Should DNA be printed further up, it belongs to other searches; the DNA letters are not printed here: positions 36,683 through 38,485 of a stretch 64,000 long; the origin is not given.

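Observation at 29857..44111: Rv0022c-Rv0030-like 'hypothetical' module physically joined to eccB-eccC-PE-PPE: a candidate unnumbered type VII (ESX-like) locus next to oriC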

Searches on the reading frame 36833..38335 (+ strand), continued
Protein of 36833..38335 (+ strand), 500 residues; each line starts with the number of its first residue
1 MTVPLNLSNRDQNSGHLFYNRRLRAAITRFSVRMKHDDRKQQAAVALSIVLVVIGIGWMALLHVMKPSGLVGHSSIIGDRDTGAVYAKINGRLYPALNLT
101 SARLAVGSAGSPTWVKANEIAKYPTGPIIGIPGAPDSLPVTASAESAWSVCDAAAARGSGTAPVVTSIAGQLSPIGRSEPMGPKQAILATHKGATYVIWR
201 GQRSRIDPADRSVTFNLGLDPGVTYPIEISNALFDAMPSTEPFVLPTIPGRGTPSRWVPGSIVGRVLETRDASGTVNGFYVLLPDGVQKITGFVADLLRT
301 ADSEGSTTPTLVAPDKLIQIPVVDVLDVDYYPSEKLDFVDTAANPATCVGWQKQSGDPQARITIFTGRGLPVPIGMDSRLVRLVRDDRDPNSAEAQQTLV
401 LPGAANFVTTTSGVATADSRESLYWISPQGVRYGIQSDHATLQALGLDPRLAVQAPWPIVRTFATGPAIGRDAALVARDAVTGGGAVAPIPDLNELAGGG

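Call 25: get_annotated_region(hit=H1, flank=14000)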
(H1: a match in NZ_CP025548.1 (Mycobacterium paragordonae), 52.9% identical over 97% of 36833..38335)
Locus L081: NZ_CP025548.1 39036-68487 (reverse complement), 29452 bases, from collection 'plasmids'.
description: Mycobacterium paragordonae strain 49061 plasmid unnamed2, complete sequence
organism: Mycobacterium paragordonae (NCBI taxid 1389713)
taxonomy: Bacteria; Actinomycetota; Actinomycetes; Mycobacteriales; Mycobacteriaceae; Mycobacterium; Mycobacterium paragordonae
host: -; source: Homo sapiens,cultured bacteria,sputum sample; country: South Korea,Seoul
typing (MOB-suite, as given by PLSDB): non-mobilizable
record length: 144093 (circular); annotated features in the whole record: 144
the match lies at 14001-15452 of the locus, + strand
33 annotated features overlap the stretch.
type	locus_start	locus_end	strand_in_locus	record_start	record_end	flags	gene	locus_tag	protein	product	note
CDS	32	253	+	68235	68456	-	-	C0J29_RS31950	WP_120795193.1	hypothetical protein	-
CDS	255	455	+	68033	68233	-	-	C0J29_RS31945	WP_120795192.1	ribbon-helix-helix domain-containing protein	-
CDS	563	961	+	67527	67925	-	tnpA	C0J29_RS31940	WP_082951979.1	IS200/IS605 family transposase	-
CDS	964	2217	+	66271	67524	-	-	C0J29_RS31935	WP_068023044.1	RNA-guided endonuclease TnpB family protein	-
CDS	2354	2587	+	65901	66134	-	-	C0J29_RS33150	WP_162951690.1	hypothetical protein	-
CDS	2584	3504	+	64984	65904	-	-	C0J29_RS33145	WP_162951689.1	hypothetical protein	-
CDS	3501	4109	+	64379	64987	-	-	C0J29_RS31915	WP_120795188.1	hypothetical protein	-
CDS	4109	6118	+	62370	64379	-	-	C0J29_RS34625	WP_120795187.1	DUF5631 domain-containing protein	-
CDS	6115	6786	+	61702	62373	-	-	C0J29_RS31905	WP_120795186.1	hypothetical protein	-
CDS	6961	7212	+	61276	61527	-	-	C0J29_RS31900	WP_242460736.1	hypothetical protein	-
CDS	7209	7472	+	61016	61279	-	-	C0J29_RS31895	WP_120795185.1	hypothetical protein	-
CDS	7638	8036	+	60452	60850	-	tnpA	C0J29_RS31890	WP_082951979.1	IS200/IS605 family transposase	-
CDS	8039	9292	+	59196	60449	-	-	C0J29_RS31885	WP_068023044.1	RNA-guided endonuclease TnpB family protein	-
CDS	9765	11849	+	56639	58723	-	-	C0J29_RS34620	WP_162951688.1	DUF4226 domain-containing protein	-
CDS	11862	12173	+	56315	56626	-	-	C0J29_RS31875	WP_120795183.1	type VII secretion target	GO:0009306 - protein secretion [Evidence IEA]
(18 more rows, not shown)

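Call 26: get_annotated_region(hit=H4, flank=14000)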
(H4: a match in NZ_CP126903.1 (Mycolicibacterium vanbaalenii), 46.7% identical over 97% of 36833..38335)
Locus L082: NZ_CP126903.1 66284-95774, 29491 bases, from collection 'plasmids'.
description: Mycolicibacterium vanbaalenii strain JOB5 plasmid unnamed2, complete sequence
organism: Mycolicibacterium vanbaalenii (NCBI taxid 110539)
taxonomy: Bacteria; Actinomycetota; Actinomycetes; Mycobacteriales; Mycobacteriaceae; Mycolicibacterium; Mycolicibacterium vanbaalenii
host: -; source: cell culture,soil; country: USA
typing (MOB-suite, as given by PLSDB): mobilizable; relaxase MOBF
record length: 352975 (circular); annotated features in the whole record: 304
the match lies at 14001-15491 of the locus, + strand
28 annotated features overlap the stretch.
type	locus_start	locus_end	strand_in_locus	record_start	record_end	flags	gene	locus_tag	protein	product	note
CDS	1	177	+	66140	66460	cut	-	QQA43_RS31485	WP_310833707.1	hypothetical protein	-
CDS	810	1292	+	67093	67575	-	-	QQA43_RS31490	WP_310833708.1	hypothetical protein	-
CDS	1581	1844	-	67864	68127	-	-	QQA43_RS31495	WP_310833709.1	hypothetical protein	-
CDS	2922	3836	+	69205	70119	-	-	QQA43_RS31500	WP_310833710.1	hypothetical protein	-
CDS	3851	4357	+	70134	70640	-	-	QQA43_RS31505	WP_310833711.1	hypothetical protein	-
CDS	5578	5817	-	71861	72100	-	-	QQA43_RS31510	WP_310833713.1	hypothetical protein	-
CDS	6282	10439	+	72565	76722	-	eccCa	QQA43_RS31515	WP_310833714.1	type VII secretion protein EccCa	GO:0009306 - protein secretion [Evidence IEA]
CDS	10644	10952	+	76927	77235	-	-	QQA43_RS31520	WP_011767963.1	PE domain-containing protein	-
CDS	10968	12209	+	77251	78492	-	-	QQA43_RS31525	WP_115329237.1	PPE domain-containing protein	-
CDS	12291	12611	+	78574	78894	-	-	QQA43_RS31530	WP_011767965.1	hypothetical protein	-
CDS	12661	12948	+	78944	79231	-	-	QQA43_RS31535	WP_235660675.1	hypothetical protein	-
CDS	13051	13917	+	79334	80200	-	-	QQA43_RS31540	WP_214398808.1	ESX secretion-associated protein EspG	-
CDS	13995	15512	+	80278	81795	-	eccB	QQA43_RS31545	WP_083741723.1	type VII secretion protein EccB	GO:0009306 - protein secretion [Evidence IEA]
CDS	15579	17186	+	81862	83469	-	-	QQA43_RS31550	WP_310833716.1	chromosome partitioning protein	-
CDS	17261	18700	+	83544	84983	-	eccD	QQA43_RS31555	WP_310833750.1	type VII secretion integral membrane protein EccD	GO:0009306 - protein secretion [Evidence IEA]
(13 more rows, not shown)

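Call 27: find_encoding_contigs(protein=P0062, flank=10000, max_places=2)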
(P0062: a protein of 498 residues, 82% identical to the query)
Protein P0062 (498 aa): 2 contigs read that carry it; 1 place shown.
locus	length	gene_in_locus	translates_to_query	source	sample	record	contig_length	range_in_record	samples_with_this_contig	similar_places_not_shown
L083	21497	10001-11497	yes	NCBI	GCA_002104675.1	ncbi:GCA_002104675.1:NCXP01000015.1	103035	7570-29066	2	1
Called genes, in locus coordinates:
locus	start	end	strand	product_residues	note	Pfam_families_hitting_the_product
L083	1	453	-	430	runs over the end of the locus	-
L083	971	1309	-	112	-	PF00583:Acetyltransf_1 (weak), PF14542:Acetyltransf_CG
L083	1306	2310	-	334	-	PF02678:Pirin, PF05726:Pirin_C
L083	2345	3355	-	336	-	PF00478:IMPDH, PF03060:NMO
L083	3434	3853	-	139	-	PF02467:Whib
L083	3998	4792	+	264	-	PF13560:HTH_31, PF01381:HTH_3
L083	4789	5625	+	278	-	PF00877:NLPC_P60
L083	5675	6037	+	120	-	PF10774:DUF4226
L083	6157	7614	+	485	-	PF10774:DUF4226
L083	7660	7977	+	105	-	PF10824:T7SS_ESX_EspC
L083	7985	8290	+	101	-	PF10904:DUF2694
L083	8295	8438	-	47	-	-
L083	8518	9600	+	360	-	PF18646:DUF5632, PF18645:DUF5631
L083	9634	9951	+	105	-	PF10921:DUF2710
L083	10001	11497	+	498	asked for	PF05108:T7SS_ESX1_EccB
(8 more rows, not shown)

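Call 29: search_solved_structures(query=window:36833-38335:+, max_evalue=0.001)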
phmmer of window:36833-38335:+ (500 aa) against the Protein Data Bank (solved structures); distinct sequences matched with E-value up to 0.001: 7.
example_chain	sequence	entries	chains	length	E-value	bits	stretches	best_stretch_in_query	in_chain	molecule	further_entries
7b9f_B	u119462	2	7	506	1.7e-89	304.2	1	5-481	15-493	EccB5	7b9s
7np7_B1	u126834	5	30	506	1.2e-86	294.8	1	5-481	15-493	ESX-5 secretion system ATPase EccB5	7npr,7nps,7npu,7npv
6lar_A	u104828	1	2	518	1.4e-78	268.3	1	9-483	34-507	ESX-3 secretion system ATPase EccB3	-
6sgy_A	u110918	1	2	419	7e-69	236.3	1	75-483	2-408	ESX-3 secretion system protein EccB3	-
3x3m_A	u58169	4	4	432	3.1e-63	217.6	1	74-484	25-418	ESX-1 secretion system protein EccB1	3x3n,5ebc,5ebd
4kk7_A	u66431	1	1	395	4.5e-63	217.1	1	74-480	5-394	ESX-1 secretion system protein eccB1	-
5cyu_A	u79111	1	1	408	3.3e-55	191.2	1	76-481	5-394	Conserved membrane protein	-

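Call 55: list_cluster_members(proteins=[P0335, P0001, P0002, P0004, P0006, P0007, P0012, P0024, P0026, window:36833-38335:+])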
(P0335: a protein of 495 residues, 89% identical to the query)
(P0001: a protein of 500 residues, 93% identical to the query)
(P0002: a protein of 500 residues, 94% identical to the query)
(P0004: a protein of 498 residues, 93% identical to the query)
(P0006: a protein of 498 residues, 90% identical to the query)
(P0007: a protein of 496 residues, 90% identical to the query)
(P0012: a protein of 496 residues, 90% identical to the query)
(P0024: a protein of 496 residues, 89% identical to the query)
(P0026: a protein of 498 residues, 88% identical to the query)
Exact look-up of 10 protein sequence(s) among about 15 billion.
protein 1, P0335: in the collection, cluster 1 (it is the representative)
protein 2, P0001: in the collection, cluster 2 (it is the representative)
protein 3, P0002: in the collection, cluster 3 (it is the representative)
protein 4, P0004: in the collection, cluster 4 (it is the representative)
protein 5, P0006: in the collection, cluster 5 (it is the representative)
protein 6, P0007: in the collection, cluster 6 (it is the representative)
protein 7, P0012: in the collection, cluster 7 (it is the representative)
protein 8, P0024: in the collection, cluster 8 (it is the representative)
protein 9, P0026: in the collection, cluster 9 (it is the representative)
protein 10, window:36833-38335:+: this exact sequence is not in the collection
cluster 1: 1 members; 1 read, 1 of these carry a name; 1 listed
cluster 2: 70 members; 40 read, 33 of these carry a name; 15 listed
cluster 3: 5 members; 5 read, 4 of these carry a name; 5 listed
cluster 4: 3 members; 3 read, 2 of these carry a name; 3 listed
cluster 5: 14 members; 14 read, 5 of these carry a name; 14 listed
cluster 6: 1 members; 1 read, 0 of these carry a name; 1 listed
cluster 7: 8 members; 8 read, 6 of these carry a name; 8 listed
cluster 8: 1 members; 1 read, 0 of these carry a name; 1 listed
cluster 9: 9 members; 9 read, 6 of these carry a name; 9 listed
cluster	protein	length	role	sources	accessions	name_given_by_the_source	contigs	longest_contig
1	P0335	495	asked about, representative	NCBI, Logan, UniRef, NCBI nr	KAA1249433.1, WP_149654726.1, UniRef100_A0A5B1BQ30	type VII secretion protein EccB [Mycobacterium simiae] | Type VII secretion protein EccB n=1 Tax=Mycobacterium simiae TaxID=1784 ...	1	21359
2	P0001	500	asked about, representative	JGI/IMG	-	type VII secretion protein EccB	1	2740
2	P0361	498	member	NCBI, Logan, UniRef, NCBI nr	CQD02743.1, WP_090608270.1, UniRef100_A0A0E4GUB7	ESX-2 secretion system protein eccB2 [Mycobacterium lentiflavum] | ESX-2 secretion system protein eccB2 n=1 Tax=Mycobacterium lentiflavum TaxID=141349 ... | type VII secretion protein EccB [Mycobacterium lentiflavum]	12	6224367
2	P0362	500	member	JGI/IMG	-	type VII secretion protein EccB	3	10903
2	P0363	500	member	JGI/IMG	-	type VII secretion protein EccB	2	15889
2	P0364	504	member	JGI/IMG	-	type VII secretion protein EccB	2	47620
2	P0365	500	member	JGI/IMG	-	type VII secretion protein EccB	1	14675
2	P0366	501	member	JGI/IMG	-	type VII secretion protein EccB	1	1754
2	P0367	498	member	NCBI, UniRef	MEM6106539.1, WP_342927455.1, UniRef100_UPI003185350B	type VII secretion protein EccB [Mycobacterium sp. 050272] | type VII secretion protein EccB n=1 Tax=Mycobacterium sp. 050272 TaxID=3142488 ...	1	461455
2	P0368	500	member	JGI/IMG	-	type VII secretion protein EccB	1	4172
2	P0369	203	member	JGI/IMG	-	hypothetical protein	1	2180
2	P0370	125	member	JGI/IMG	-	hypothetical protein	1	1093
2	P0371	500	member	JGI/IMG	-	type VII secretion protein EccB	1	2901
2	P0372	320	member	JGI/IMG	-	type VII secretion protein EccB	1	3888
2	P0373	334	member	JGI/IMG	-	type VII secretion protein EccB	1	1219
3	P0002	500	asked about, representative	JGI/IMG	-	type VII secretion protein EccB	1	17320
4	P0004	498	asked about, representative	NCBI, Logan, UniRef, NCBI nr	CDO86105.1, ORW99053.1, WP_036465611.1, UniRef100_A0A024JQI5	type VII secretion protein EccB [Mycobacterium triplex] | ESX-2 secretion system protein eccB2 n=1 Tax=Mycobacterium triplex TaxID=47839 ...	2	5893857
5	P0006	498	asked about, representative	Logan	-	-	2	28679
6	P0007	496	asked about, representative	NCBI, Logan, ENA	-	-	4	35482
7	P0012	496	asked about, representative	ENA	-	-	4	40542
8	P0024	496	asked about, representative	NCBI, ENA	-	-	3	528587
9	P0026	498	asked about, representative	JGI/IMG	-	type VII secretion protein EccB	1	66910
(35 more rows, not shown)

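Call 56: find_encoding_contigs(protein=P0094, flank=10000, max_places=1)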
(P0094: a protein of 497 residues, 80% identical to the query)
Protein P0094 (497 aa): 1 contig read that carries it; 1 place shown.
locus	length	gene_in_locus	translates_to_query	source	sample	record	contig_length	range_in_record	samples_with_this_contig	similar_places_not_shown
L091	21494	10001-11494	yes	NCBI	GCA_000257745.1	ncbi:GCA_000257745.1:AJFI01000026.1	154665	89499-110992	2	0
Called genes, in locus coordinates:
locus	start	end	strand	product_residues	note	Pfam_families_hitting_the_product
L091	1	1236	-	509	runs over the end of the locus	-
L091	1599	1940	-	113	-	PF14542:Acetyltransf_CG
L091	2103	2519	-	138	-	PF02467:Whib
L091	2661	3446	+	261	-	PF13560:HTH_31, PF01381:HTH_3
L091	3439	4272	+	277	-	PF00877:NLPC_P60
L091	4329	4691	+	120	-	PF10774:DUF4226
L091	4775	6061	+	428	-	PF10774:DUF4226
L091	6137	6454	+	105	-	PF10824:T7SS_ESX_EspC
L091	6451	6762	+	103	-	PF10904:DUF2694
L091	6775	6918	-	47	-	-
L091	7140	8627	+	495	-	PF18646:DUF5632, PF18645:DUF5631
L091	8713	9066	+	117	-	PF10921:DUF2710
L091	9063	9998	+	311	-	-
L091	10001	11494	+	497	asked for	PF05108:T7SS_ESX1_EccB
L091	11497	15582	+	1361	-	PF01580:FtsK_SpoIIIE, PF13401:AAA_22 (faint), PF01580:FtsK_SpoIIIE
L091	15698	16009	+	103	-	-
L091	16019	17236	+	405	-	PF00823:PPE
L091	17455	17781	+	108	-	-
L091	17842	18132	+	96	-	-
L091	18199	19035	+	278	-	PF14011:ESX-1_EspG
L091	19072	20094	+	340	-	PF01656:CbiA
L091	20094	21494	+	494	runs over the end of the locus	PF08817:YukD, PF19053:EccD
